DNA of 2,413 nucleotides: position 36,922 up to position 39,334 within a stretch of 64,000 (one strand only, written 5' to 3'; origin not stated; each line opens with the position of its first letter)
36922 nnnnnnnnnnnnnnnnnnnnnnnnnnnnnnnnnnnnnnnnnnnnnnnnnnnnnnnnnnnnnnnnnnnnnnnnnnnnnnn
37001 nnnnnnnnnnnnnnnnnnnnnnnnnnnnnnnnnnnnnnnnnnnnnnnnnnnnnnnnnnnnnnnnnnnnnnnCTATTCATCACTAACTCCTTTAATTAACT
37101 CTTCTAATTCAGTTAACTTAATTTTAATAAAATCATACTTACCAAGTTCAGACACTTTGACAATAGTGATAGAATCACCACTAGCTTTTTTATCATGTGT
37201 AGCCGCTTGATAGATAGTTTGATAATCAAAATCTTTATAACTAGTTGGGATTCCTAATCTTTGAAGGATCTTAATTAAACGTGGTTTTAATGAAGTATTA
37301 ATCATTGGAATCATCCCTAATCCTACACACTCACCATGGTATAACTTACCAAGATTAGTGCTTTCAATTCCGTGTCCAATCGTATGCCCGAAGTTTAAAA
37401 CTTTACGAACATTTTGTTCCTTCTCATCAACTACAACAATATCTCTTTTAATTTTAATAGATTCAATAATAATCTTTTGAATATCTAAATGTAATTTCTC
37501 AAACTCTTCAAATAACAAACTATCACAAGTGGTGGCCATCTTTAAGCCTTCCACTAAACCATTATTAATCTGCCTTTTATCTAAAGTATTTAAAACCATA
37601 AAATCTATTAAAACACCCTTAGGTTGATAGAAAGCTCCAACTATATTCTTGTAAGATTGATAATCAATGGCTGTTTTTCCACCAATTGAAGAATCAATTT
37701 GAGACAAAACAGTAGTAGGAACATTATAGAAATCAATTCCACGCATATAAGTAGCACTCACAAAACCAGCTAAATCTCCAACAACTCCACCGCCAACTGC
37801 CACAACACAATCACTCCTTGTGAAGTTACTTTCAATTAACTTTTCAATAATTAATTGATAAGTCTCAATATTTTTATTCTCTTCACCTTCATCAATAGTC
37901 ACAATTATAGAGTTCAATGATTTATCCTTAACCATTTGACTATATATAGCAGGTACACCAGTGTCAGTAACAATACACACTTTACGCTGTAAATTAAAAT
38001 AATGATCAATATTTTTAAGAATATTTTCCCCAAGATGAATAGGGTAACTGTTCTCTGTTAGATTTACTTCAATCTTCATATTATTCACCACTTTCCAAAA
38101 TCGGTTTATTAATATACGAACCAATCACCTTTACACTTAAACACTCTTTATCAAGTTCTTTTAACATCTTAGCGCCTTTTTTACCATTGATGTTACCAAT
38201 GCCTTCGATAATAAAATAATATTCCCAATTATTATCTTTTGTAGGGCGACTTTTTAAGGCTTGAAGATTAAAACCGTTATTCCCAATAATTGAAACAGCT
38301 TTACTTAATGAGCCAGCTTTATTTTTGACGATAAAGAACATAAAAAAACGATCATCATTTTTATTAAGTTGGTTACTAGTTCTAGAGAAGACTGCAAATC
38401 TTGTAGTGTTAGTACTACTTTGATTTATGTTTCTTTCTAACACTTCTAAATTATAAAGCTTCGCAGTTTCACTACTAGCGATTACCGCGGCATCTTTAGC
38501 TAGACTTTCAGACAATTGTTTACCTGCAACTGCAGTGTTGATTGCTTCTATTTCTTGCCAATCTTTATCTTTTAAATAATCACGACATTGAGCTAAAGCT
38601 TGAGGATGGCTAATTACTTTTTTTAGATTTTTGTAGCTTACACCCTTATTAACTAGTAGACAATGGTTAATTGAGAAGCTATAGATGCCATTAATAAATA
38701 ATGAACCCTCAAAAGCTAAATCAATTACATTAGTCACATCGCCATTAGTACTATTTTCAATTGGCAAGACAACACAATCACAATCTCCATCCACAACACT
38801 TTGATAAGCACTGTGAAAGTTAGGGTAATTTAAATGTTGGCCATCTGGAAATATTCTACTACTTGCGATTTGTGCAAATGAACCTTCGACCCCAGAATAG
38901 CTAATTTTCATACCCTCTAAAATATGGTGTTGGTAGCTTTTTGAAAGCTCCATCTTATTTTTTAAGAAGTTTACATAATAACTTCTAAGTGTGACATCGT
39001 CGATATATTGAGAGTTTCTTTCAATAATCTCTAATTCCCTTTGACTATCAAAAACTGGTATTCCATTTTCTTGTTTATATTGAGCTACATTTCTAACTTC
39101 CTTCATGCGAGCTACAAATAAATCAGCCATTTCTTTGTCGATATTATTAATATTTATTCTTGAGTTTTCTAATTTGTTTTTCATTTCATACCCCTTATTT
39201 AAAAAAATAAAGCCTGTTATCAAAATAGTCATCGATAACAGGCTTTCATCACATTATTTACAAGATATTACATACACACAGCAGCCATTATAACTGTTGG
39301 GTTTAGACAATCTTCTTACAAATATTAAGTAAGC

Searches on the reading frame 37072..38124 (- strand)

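Call 7: search_protein_families(library=pfam, proteins=[window:37072-38124:-])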
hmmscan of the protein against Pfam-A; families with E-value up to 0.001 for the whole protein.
window:37072-38124:- (350 aa): 4 families
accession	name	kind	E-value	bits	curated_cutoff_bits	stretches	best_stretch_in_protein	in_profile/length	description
PF01761.26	DHQ_synthase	-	1.4e-46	157.3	24.2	1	75-187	2-114/115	3-dehydroquinate synthase N-terminal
PF24621.2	DHQS_C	-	2.5e-27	96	27.6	1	189-314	1-144/144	3-dehydroquinate synthase C-terminal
PF13685.12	Fe-ADH_2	-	9.6e-09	35.8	28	1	46-178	19-145/149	Iron-containing alcohol dehydrogenase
PF00465.25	Fe-ADH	-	2e-08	34.5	31.3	1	29-138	4-130/168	Iron-containing alcohol dehydrogenase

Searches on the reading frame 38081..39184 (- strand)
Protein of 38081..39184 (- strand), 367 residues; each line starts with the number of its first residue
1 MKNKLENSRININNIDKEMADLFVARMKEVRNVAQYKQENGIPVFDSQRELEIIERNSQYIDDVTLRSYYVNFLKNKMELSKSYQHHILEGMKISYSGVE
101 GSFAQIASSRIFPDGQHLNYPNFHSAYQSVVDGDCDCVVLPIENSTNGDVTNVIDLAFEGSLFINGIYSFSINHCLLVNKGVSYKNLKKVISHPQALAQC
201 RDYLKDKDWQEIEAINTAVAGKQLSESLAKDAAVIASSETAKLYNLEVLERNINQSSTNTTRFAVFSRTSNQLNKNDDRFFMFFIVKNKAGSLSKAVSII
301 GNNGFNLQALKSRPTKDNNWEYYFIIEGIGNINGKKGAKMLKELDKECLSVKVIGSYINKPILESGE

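Call 7: search_protein_families(library=pfam, proteins=[window:38081-39184:-])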
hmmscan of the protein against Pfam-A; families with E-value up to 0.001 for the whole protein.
window:38081-39184:- (367 aa): 3 families
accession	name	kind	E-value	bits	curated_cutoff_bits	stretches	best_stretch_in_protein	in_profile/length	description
PF00800.23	PDT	-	4.7e-48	163.8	25.2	1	94-269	1-179/181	Prephenate dehydratase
PF01817.26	CM_2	-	2.2e-15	57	27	1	9-86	2-80/80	Chorismate mutase type II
PF01842.31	ACT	-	1.5e-06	28.3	27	1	283-332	4-52/66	ACT domain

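Call 8: find_related_loci(query=window:38081-39184:-, collection=genome_contigs, flank=4000)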
Query window:38081-39184:- (367 aa) in genome_contigs; peptide patterns used: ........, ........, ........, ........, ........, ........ (x = any residue, [..] = any of these).
78 stretches matched a pattern; 7 encode a relative of the query (tblastn E <= 1e-3); 7 distinct loci.
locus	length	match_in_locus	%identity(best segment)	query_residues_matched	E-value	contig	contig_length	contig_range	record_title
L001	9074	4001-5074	53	3-360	1e-133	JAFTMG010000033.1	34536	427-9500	MAG: Clostridia bacterium isolate RGIG3947 Roe_deer_Cecum-3__c121833, whole genome shotgun sequence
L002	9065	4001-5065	56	3-357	7e-133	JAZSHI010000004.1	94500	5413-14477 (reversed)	MAG: Acutalibacteraceae bacterium isolate T1900044575_TS20190041.MAGScoT_cleanbin_000051 SGB_489_k141_3856348, whole gen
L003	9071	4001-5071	54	3-357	4e-128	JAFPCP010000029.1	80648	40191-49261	MAG: Clostridia bacterium isolate RGIG1021 Dairy_cattle_Rectum.Co__c1765693, whole genome shotgun sequence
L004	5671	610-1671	52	4-357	4e-127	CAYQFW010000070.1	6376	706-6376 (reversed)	MAG TPA_asm: uncultured Ruminococcus sp. isolate SRP315200_co2_584 genome assembly, contig: NODE_21261_length_6376_cov_5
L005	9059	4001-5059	51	5-357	2e-124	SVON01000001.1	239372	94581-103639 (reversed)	MAG: Oscillospiraceae bacterium isolate SIG566 NODE_125_length_239372_cov_2.587657, whole genome shotgun sequence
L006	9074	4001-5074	49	4-358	8e-115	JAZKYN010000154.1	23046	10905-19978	MAG: Bacilli bacterium isolate T1900045101_TC20190095.MAGScoT_cleanbin_000012 SGB_4761_k141_1290504, whole genome shotgu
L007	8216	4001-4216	38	2-64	1e-8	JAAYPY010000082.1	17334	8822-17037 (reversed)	MAG: Tissierellia bacterium isolate AS22ysBPME_296 40593_AS22, whole genome shotgun sequence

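Call 10: find_related_loci(query=window:38081-39184:-, collection=metagenome_contigs, flank=3000)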
Query window:38081-39184:- (367 aa) in metagenome_contigs; peptide patterns used: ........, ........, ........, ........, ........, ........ (x = any residue, [..] = any of these).
150 stretches matched a pattern; 4 encode a relative of the query (tblastn E <= 1e-3); 4 distinct loci.
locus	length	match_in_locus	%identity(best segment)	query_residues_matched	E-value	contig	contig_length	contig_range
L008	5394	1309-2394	46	3-364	5e-116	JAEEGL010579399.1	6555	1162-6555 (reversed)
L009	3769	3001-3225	56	1-75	2e-20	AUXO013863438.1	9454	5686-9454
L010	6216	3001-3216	38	2-64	3e-9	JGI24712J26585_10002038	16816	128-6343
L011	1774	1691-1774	64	9-36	2e-5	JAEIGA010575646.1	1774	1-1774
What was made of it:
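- Tried and rejected: The genome-collection and metagenome scans with PheA returned only relatives at 56% identity or less (calls 8, 10).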

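Call 12: find_homologous_proteins(query=window:38081-39184:-, max_evalue=1e-40)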
Query window:38081-39184:- (367 aa): 5523 proteins with E <= 1e-40 among 8000 candidates; the best 120 are listed.
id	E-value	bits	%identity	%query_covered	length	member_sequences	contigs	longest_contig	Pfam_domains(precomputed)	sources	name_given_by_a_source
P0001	1.2e-238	809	100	100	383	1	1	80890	PF00800.24,PF01842.32,PF01817.27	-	-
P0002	9.6e-130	451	58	98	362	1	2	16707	PF00800.24,PF01842.32,PF01817.27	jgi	-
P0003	1.2e-129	450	57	99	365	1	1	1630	PF00800.24,PF01817.27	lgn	-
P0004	1.4e-129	450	57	98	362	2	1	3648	PF00800.24,PF01817.27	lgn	-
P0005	2.2e-129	450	58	96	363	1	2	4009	PF00800.24,PF01817.27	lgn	-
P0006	2.3e-129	449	54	99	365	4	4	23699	PF00800.24,PF01842.32,PF01817.27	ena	-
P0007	2.8e-129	449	57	97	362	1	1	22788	PF00800.24,PF01817.27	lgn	-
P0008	4.1e-129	449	57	97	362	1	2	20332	PF00800.24,PF01817.27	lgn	-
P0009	5.9e-129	448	57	97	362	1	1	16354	PF00800.24,PF01817.27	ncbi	-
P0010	6.6e-129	448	57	97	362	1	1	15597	PF00800.24,PF01817.27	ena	-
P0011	7.5e-129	448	58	97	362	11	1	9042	PF00800.24,PF01842.32,PF01817.27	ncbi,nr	ncbi:MAG: chorismate mutase [Clostridia bacterium]|nr:chorismate mutase [Clostridia bacterium]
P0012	9.3e-129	447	57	97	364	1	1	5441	PF00800.24,PF01842.32,PF01817.27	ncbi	-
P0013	1.1e-128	447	57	97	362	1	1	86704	PF00800.24,PF01817.27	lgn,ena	-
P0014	1.2e-128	447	57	97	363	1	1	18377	PF00800.24,PF01817.27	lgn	-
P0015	1.3e-128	447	57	99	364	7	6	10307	PF00800.24,PF01817.27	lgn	-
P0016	1.6e-128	447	56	98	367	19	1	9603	PF00800.24,PF01842.32,PF01817.27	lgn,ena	-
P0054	1.2e-126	441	55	98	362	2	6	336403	PF00800.24,PF01817.27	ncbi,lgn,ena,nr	ncbi:MAG: chorismate mutase [Clostridia bacterium]|nr:chorismate mutase [Clostridia bacterium]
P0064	2.9e-126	439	55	98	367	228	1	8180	PF00800.24,PF01817.27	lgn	-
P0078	6.1e-126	438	56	96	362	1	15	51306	PF00800.24,PF01817.27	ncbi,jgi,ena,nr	ncbi:MAG: chorismate mutase [Ruminococcaceae bacterium]|nr:chorismate mutase [Oscillospiraceae bacte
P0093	1.9e-125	437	55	98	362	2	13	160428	PF00800.24,PF01842.32,PF01817.27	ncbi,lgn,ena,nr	ncbi:MAG: chorismate mutase [Clostridia bacterium]|nr:chorismate mutase [Clostridia bacterium]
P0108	4.0e-125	436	54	98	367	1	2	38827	PF00800.24,PF01817.27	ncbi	-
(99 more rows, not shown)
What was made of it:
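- Tried and rejected: A search of 5.8 billion proteins gave 58% at best (call 12).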

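Call 17: find_encoding_contigs(protein=P0002, flank=3500, max_places=4)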
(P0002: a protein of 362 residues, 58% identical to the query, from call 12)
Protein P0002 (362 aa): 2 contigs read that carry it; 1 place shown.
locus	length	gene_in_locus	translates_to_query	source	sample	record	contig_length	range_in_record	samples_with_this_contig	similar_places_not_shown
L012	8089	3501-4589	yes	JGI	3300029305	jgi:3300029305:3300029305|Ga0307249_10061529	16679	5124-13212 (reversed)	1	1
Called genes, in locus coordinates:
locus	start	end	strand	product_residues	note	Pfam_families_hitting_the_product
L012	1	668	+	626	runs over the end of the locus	PF01120:Alpha_L_fucos, PF14871:GHL6 (weak)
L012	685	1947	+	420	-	-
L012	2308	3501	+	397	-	PF00155:Aminotran_1_2, PF01041:DegT_DnrJ_EryC1, PF01053:Cys_Met_Meta_PP (weak)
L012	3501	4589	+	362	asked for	PF01817:CM_2, PF00800:PDT, PF01842:ACT (faint)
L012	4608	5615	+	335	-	PF00465:Fe-ADH (weak), PF13685:Fe-ADH_2, PF01761:DHQ_synthase, PF24621:DHQS_C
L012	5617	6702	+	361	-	PF01264:Chorismate_synt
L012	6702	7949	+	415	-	PF08501:Shikimate_dh_N, PF13238:AAA_18 (faint), PF01202:SKI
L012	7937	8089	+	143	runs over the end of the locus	PF01220:DHquinase_II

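Call 18: find_encoding_contigs(protein=P0006, flank=3500, max_places=4)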
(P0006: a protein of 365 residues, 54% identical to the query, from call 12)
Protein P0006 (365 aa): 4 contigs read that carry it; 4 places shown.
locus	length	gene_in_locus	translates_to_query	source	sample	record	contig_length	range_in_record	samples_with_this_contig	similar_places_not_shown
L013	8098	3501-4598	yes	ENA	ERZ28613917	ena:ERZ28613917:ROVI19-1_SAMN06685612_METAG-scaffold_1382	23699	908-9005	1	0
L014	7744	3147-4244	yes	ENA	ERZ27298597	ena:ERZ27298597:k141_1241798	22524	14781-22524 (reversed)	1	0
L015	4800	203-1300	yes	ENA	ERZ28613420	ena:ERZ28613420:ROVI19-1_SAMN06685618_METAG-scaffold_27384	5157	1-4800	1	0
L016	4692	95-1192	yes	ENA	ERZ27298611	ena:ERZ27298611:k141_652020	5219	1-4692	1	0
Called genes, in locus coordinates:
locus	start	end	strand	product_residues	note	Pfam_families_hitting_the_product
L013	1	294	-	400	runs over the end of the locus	?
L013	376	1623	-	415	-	PF00291:PALP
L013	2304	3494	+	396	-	PF00155:Aminotran_1_2, PF01053:Cys_Met_Meta_PP (faint), PF01041:DegT_DnrJ_EryC1 (weak)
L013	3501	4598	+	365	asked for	PF01817:CM_2, PF00800:PDT, PF01842:ACT (weak)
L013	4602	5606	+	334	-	PF00465:Fe-ADH, PF13685:Fe-ADH_2, PF01761:DHQ_synthase, PF24621:DHQS_C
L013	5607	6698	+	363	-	PF01264:Chorismate_synt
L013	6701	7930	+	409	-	PF08501:Shikimate_dh_N, PF13189:Cytidylate_kin2 (faint), PF01202:SKI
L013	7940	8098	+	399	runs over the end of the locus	PF00275:EPSP_synthase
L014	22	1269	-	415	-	PF00291:PALP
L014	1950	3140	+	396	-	PF00155:Aminotran_1_2, PF01053:Cys_Met_Meta_PP (faint), PF01041:DegT_DnrJ_EryC1 (weak)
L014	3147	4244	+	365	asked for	PF01817:CM_2, PF00800:PDT, PF01842:ACT (weak)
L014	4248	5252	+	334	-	PF00465:Fe-ADH, PF13685:Fe-ADH_2, PF01761:DHQ_synthase, PF24621:DHQS_C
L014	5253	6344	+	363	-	PF01264:Chorismate_synt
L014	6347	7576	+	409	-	PF08501:Shikimate_dh_N, PF13189:Cytidylate_kin2 (faint), PF01202:SKI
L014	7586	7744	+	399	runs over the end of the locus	PF00275:EPSP_synthase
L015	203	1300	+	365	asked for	PF01817:CM_2, PF00800:PDT, PF01842:ACT (weak)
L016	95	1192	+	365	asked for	PF01817:CM_2, PF00800:PDT, PF01842:ACT (weak)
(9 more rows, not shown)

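Call 19: find_encoding_contigs(protein=P0078, flank=3500, max_places=4)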
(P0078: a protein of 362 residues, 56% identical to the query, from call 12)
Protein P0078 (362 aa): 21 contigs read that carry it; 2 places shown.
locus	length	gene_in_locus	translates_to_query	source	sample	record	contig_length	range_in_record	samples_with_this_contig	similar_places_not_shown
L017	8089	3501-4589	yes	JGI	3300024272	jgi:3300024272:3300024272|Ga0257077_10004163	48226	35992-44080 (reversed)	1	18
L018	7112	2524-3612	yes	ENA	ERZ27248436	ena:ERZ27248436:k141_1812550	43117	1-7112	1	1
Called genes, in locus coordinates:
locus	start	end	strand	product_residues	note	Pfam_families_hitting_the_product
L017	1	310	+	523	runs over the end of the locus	-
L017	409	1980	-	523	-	PF00474:SSF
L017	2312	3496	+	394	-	PF00155:Aminotran_1_2, PF01053:Cys_Met_Meta_PP (weak), PF01041:DegT_DnrJ_EryC1 (weak)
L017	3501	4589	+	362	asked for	PF01817:CM_2, PF00800:PDT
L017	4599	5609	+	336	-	PF00465:Fe-ADH (weak), PF13685:Fe-ADH_2, PF01761:DHQ_synthase, PF24621:DHQS_C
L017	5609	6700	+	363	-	PF01264:Chorismate_synt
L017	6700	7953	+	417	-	PF08501:Shikimate_dh_N, PF20720:nSTAND3 (faint), PF01202:SKI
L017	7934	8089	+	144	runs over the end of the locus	PF01220:DHquinase_II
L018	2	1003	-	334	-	?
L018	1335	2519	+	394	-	PF00155:Aminotran_1_2, PF01053:Cys_Met_Meta_PP (weak), PF01041:DegT_DnrJ_EryC1 (weak)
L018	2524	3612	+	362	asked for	PF01817:CM_2, PF00800:PDT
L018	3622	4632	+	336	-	PF00465:Fe-ADH (weak), PF13685:Fe-ADH_2, PF01761:DHQ_synthase, PF24621:DHQS_C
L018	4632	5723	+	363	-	PF01264:Chorismate_synt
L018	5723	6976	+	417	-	PF08501:Shikimate_dh_N, PF20720:nSTAND3 (faint), PF01202:SKI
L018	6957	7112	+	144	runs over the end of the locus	PF01220:DHquinase_II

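Call 31: find_encoding_contigs(protein=P0013, flank=3000, max_places=3)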
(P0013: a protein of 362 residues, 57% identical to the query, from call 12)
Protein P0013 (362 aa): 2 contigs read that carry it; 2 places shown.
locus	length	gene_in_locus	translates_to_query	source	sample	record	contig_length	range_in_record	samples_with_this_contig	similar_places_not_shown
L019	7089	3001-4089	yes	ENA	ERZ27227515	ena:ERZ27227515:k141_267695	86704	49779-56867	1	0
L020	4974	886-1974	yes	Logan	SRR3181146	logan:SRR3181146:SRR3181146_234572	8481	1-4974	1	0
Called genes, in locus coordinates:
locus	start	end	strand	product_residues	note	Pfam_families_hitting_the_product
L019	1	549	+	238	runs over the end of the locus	PF06237:SLC52_ribofla_tr (weak), PF01551:Peptidase_M23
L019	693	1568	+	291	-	PF00781:DAGK_cat, PF19279:YegS_C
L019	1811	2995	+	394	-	PF00155:Aminotran_1_2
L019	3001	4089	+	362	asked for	PF01817:CM_2, PF00800:PDT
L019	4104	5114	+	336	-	PF00465:Fe-ADH, PF13685:Fe-ADH_2, PF01761:DHQ_synthase, PF24621:DHQS_C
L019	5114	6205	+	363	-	PF01264:Chorismate_synt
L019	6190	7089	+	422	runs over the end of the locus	PF08501:Shikimate_dh_N, PF01202:SKI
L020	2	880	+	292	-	?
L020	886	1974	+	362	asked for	PF01817:CM_2, PF00800:PDT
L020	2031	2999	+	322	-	PF00465:Fe-ADH, PF13685:Fe-ADH_2, PF01761:DHQ_synthase, PF24621:DHQS_C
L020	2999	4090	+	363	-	PF01264:Chorismate_synt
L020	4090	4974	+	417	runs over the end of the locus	PF08501:Shikimate_dh_N, PF01202:SKI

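Call 32: find_encoding_contigs(protein=P0054, flank=3000, max_places=3)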
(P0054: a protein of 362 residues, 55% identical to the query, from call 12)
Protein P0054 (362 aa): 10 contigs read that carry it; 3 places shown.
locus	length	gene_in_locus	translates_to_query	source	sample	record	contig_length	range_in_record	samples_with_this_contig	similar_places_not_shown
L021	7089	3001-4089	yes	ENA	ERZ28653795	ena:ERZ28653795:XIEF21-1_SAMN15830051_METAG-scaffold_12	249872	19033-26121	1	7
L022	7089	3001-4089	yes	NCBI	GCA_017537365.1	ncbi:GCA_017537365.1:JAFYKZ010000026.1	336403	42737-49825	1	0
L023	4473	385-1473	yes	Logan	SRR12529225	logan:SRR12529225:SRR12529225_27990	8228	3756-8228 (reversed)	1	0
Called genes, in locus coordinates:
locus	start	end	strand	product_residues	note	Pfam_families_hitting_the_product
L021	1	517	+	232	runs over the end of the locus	PF18912:DZR_2, PF00156:Pribosyltran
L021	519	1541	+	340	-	PF00022:Actin (weak), PF06723:MreB_Mbl, PF00012:HSP70, PF14450:FtsA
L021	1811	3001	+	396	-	PF00155:Aminotran_1_2, PF01041:DegT_DnrJ_EryC1 (faint), PF01053:Cys_Met_Meta_PP (weak)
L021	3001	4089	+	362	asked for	PF01817:CM_2, PF00800:PDT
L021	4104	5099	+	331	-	PF00465:Fe-ADH, PF13685:Fe-ADH_2, PF01761:DHQ_synthase, PF24621:DHQS_C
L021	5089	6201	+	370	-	PF01264:Chorismate_synt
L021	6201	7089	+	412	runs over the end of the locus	PF08501:Shikimate_dh_N, PF01202:SKI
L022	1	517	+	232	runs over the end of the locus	PF18912:DZR_2, PF00156:Pribosyltran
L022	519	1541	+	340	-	PF00022:Actin (weak), PF06723:MreB_Mbl, PF00012:HSP70, PF14450:FtsA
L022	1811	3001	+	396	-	PF00155:Aminotran_1_2, PF01041:DegT_DnrJ_EryC1 (faint), PF01053:Cys_Met_Meta_PP (weak)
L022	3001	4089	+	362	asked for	PF01817:CM_2, PF00800:PDT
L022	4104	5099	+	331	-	PF00465:Fe-ADH, PF13685:Fe-ADH_2, PF01761:DHQ_synthase, PF24621:DHQS_C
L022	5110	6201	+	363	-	PF01264:Chorismate_synt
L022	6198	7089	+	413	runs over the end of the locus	PF08501:Shikimate_dh_N, PF01202:SKI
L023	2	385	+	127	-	?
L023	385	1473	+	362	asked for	PF01817:CM_2, PF00800:PDT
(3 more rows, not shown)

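Call 33: find_encoding_contigs(protein=P0093, flank=3000, max_places=3)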
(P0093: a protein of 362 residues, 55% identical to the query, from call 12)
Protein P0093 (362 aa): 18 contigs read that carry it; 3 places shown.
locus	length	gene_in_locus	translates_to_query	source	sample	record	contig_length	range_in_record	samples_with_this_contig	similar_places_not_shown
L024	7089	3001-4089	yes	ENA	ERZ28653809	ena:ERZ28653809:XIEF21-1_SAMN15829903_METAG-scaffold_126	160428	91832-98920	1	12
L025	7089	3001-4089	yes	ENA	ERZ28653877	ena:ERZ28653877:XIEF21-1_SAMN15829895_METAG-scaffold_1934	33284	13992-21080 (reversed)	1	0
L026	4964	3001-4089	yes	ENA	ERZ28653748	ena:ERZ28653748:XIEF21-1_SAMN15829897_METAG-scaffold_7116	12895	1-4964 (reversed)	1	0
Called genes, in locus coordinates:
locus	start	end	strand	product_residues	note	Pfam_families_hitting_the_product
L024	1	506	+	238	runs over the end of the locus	PF18912:DZR_2, PF00156:Pribosyltran (faint)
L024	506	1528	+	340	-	PF00022:Actin (faint), PF06723:MreB_Mbl, PF00012:HSP70, PF14450:FtsA (weak)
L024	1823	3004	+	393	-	PF00155:Aminotran_1_2, PF01053:Cys_Met_Meta_PP (weak), PF01041:DegT_DnrJ_EryC1 (weak)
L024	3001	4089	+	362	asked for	PF01817:CM_2, PF00800:PDT, PF01842:ACT (faint)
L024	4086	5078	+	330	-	PF00465:Fe-ADH, PF13685:Fe-ADH_2, PF01761:DHQ_synthase, PF24621:DHQS_C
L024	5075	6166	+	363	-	PF01264:Chorismate_synt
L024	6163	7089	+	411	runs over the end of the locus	PF08501:Shikimate_dh_N, PF20720:nSTAND3 (faint), PF01202:SKI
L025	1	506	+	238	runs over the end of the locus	PF18912:DZR_2, PF00156:Pribosyltran (faint)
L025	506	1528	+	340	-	PF00022:Actin (faint), PF06723:MreB_Mbl, PF00012:HSP70, PF14450:FtsA (weak)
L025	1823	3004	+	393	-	PF00155:Aminotran_1_2, PF01053:Cys_Met_Meta_PP (weak), PF01041:DegT_DnrJ_EryC1 (weak)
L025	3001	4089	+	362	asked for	PF01817:CM_2, PF00800:PDT, PF01842:ACT (faint)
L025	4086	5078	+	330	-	PF00465:Fe-ADH, PF13685:Fe-ADH_2, PF01761:DHQ_synthase, PF24621:DHQS_C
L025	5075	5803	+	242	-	PF01264:Chorismate_synt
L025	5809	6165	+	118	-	PF01264:Chorismate_synt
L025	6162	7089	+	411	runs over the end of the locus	PF08501:Shikimate_dh_N, PF20720:nSTAND3 (faint), PF01202:SKI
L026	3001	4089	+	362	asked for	PF01817:CM_2, PF00800:PDT, PF01842:ACT (faint)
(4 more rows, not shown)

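Call 34: find_encoding_contigs(protein=P0108, flank=3000, max_places=3)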
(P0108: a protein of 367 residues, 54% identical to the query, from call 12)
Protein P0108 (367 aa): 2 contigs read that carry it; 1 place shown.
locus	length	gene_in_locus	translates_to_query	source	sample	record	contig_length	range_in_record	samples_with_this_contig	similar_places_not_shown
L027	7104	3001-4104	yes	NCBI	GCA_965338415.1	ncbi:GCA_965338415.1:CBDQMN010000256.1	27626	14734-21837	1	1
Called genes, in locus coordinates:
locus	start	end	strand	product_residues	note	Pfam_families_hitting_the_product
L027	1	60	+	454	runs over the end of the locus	PF02254:TrkA_N, PF03435:Sacchrp_dh_NADP (faint), PF03807:F420_oxidored (faint), PF13241:NAD_binding_7 (faint), PF02080:TrkA_C, PF02254:TrkA_N, PF02080:TrkA_C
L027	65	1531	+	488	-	PF02386:TrkH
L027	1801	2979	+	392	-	PF00155:Aminotran_1_2, PF01041:DegT_DnrJ_EryC1 (weak), PF01053:Cys_Met_Meta_PP (weak)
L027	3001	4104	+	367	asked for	PF01817:CM_2, PF00800:PDT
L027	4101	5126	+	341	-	PF00465:Fe-ADH, PF13685:Fe-ADH_2, PF01761:DHQ_synthase, PF24621:DHQS_C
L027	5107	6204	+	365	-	PF01264:Chorismate_synt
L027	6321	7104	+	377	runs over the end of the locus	PF08501:Shikimate_dh_N, PF01202:SKI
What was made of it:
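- On Clostridia/Oscillospirales F/Y leader family (model R1, this session): Gene order from calls 7, 17-19 and 31-34.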

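Call 58: find_encoding_contigs(protein=P0016, flank=3000, max_places=3)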
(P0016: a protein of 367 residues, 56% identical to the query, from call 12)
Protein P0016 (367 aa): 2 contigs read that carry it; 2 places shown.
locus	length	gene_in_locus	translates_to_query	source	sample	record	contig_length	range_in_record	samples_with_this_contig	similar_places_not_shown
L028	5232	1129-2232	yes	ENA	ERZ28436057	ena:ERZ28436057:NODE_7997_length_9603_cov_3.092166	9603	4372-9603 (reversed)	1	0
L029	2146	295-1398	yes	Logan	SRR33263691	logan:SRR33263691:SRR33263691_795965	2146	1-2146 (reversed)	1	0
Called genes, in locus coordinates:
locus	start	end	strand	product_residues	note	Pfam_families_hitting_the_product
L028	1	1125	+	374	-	?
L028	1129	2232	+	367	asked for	PF01817:CM_2, PF00800:PDT, PF01842:ACT (weak)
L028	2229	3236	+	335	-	PF00465:Fe-ADH, PF13685:Fe-ADH_2, PF01761:DHQ_synthase, PF24621:DHQS_C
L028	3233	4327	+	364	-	PF01264:Chorismate_synt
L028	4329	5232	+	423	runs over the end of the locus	PF08501:Shikimate_dh_N, PF01202:SKI, PF13671:AAA_33 (faint)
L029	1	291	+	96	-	?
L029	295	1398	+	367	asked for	PF01817:CM_2, PF00800:PDT, PF01842:ACT (weak)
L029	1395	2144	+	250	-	?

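Call 59: find_encoding_contigs(protein=P0064, flank=3000, max_places=3)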
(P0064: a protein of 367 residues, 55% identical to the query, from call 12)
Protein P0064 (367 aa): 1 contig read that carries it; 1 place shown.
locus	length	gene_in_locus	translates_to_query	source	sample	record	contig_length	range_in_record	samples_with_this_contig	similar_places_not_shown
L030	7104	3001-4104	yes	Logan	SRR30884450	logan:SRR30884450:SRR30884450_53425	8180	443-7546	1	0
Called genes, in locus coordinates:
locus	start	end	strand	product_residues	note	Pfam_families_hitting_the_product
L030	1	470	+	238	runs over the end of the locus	PF18912:DZR_2 (weak), PF00156:Pribosyltran (weak)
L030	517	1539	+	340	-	PF00022:Actin (weak), PF06723:MreB_Mbl, PF00012:HSP70 (weak), PF14450:FtsA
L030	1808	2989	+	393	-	PF00155:Aminotran_1_2, PF01041:DegT_DnrJ_EryC1 (weak), PF01053:Cys_Met_Meta_PP (weak)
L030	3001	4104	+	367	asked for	PF01817:CM_2, PF00800:PDT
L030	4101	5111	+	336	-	PF00465:Fe-ADH, PF13685:Fe-ADH_2, PF01761:DHQ_synthase, PF24621:DHQS_C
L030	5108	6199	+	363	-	PF01264:Chorismate_synt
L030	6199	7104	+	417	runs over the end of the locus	PF08501:Shikimate_dh_N, PF00004:AAA (faint), PF01202:SKI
